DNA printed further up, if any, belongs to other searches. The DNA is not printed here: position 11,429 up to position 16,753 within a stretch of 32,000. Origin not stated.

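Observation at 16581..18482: Two adjacent paralogs, each an intragenic triplication of a pilin-like hairpin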

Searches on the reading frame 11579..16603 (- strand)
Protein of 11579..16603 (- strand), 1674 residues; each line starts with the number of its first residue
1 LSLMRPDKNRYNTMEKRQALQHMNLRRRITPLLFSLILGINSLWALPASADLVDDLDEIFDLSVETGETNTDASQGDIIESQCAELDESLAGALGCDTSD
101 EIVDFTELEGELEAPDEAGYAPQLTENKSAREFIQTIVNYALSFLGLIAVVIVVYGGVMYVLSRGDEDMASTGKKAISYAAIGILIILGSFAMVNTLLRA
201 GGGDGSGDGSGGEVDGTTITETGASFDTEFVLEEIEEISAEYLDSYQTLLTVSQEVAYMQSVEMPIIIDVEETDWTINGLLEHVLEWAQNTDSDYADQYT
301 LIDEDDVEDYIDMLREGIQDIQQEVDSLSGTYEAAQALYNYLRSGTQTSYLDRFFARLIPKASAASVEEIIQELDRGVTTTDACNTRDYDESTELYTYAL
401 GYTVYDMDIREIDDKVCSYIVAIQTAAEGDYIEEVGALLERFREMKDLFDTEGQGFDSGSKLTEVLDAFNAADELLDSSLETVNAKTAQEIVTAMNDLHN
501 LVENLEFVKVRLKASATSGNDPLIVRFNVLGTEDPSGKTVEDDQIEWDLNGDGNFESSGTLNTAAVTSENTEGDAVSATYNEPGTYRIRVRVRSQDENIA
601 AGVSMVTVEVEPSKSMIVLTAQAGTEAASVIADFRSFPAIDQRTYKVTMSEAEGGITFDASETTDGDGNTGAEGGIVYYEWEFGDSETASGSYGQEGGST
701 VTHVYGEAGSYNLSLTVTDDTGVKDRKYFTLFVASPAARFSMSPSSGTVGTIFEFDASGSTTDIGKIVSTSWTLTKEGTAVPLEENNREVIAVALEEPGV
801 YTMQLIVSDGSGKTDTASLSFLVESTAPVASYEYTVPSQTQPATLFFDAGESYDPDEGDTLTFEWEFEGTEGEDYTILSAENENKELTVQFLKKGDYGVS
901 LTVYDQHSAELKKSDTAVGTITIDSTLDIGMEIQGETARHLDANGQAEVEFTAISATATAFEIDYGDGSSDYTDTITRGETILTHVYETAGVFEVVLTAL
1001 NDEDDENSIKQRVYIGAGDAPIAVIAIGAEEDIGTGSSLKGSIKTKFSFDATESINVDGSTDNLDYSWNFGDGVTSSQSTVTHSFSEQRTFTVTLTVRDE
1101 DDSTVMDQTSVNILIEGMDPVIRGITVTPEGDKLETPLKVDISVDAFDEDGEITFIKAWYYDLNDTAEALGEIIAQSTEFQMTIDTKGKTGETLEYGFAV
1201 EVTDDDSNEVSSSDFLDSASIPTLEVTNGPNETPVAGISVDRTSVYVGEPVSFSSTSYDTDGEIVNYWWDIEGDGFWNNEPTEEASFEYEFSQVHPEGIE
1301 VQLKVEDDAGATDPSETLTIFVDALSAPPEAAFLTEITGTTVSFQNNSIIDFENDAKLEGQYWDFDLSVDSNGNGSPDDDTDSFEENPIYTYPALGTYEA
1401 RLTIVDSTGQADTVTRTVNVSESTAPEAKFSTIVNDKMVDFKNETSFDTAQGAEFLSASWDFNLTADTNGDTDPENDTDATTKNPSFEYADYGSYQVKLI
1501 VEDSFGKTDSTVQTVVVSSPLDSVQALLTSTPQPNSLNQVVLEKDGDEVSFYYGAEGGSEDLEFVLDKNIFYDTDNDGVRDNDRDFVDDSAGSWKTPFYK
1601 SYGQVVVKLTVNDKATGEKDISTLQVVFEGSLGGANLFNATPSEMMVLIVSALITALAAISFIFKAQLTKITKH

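Call 3: search_protein_families(library=pfam, proteins=[window:11579-16603:-], max_evalue=1)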
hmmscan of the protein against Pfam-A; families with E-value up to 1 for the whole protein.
window:11579-16603:- (1674 aa): 10 families
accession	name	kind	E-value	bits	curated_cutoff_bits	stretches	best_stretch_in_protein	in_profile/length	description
PF18911.6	PKD_4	-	2.5e-64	213.8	27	9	1044-1106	17-77/85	PKD domain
PF00801.26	PKD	-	6.5e-53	177.1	23.5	9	1054-1103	24-71/80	PKD domain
PF22352.2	K319L-like_PKD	-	6.7e-17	61.7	27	4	754-820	15-81/84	K319L-like, PKD domain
PF18895.5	T4SS_pilin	-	8.5e-08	32.6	26.6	1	129-189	4-63/71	Type IV secretion system pilin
PF21027.3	Sde0182_C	-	3.8e-06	27.8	27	1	845-910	2-72/83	Cellulose-binding protein Sde0182, C-terminal domain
PF07495.19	Y_Y_Y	-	0.0098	16.2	26.6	1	572-598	26-52/65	Y_Y_Y domain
PF20009.4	GEVED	-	0.051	14.8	24.4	1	548-598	7-59/78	GEVED domain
PF00047.31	ig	-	0.21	12.4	21.8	1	1060-1103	20-63/81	Immunoglobulin domain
PF15418.12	DUF4625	-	0.28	11.9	27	0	1452-1516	72-129/131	Domain of unknown function (DUF4625)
PF04108.17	ATG17_like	-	0.29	11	43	1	300-501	107-297/355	Autophagy protein ATG17-like domain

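Call 43: search_protein_families(library=ncbifam, proteins=[window:11579-16603:-], max_evalue=0.01)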
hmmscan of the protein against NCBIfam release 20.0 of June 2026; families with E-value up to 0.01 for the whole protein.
window:11579-16603:- (1674 aa): 4 families
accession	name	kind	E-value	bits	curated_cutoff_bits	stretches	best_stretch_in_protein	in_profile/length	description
NF058578.1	CPR_pilus_PamR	equivalog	8.1e-09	34.7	300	1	960-1018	182-240/297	pilus system RbmA-like protein PamR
TIGR00864.1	PCC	subfamily_domain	1.4e-07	28.3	1861.4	1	678-831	1253-1396/2700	polycystin cation channel protein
NF045849.1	ICE_MMCAP2_0565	equivalog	1.1e-05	24.9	40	1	131-196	10-75/80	Mbov_0395 family pilin-like conjugal transfer protein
TIGR03769.1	P_ac_wall_RPT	domain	0.0022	18.5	30.9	0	579-610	8-41/41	TIGR03769 domain-containing protein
